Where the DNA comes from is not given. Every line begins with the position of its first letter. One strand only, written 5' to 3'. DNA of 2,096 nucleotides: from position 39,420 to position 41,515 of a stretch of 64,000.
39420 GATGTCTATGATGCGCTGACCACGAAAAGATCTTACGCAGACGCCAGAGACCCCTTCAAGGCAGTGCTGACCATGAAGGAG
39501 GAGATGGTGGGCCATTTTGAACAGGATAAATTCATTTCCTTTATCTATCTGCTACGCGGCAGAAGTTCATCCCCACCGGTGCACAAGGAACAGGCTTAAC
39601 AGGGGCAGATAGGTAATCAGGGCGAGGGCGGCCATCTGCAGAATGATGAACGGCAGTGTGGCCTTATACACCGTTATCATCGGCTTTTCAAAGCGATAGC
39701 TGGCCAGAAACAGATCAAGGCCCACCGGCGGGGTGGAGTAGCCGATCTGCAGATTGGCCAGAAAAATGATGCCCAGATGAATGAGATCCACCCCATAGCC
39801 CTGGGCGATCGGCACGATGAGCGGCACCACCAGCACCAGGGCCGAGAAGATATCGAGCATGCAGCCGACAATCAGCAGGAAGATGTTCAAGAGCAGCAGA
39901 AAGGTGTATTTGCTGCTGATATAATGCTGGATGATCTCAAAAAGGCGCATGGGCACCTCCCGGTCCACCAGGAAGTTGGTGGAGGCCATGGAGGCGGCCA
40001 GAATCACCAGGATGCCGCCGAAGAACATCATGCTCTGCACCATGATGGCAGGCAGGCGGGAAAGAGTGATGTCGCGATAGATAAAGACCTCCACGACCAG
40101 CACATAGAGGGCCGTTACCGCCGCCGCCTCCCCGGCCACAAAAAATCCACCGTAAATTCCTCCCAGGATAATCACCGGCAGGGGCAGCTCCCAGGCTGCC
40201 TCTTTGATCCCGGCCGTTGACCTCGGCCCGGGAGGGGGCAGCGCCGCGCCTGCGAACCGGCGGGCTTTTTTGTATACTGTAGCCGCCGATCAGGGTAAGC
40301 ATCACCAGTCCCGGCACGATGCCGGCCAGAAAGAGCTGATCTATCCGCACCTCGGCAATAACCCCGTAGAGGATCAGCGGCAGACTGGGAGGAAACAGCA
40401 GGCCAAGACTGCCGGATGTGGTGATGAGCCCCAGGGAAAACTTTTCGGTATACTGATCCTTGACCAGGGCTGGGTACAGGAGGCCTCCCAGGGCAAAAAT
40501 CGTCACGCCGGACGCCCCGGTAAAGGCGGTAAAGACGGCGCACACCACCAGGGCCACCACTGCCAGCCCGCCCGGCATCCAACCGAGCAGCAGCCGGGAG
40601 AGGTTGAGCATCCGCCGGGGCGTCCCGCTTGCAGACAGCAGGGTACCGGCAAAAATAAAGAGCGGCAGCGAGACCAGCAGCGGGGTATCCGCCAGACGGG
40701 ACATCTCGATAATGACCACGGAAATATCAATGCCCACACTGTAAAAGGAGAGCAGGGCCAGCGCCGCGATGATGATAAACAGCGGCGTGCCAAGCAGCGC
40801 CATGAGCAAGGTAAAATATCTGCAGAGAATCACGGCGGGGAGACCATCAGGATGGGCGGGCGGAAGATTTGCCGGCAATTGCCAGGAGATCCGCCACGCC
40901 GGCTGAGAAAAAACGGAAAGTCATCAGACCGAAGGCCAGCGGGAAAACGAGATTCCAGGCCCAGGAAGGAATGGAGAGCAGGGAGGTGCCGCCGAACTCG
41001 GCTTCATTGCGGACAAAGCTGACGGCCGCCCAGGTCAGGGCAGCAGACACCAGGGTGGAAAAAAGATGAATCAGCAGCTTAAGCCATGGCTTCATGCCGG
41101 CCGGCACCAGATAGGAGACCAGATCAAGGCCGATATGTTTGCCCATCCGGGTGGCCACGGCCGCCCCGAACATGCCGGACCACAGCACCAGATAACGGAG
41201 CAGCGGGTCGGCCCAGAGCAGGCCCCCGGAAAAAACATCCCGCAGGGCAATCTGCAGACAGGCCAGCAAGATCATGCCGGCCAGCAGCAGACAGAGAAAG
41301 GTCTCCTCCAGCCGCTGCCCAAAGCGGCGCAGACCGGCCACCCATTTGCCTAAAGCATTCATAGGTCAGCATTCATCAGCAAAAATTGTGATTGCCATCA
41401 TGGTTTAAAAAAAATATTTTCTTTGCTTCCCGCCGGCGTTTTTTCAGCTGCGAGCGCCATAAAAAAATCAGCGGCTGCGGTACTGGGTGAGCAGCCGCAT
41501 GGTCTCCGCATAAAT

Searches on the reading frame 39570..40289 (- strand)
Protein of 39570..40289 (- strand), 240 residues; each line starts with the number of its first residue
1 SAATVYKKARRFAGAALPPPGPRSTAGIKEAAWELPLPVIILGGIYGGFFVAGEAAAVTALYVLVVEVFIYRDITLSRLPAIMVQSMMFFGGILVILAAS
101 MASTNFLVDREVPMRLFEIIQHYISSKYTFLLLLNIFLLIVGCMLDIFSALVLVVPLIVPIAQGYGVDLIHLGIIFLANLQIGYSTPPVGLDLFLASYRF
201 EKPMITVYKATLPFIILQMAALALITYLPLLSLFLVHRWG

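Call 20: search_protein_families(library=pfam, max_evalue=0.001, proteins=[window:39570-40289:-])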
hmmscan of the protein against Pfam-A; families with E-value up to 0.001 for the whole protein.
window:39570-40289:- (240 aa): 1 family
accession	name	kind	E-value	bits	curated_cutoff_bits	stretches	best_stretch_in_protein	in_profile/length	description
PF06808.19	DctM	-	2.1e-46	159.1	23.8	1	24-230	206-412/413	Tripartite ATP-independent periplasmic transporter, DctM component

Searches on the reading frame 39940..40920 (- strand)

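Call 20: search_protein_families(library=pfam, max_evalue=0.001, proteins=[window:39940-40920:-])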
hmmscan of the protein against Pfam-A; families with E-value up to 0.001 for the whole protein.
window:39940-40920:- (327 aa): 1 family
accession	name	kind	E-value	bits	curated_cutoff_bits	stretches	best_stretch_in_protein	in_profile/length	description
PF06808.19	DctM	-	1.4e-34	120.1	23.8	1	38-211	5-182/413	Tripartite ATP-independent periplasmic transporter, DctM component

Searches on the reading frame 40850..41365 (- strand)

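Call 20: search_protein_families(library=pfam, max_evalue=0.001, proteins=[window:40850-41365:-])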
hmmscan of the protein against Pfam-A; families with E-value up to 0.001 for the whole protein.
window:40850-41365:- (172 aa): 1 family
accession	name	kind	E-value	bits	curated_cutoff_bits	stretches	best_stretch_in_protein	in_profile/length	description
PF04290.18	DctQ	-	7e-26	91.1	28.3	1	31-154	1-124/132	Tripartite ATP-independent periplasmic transporters, DctQ component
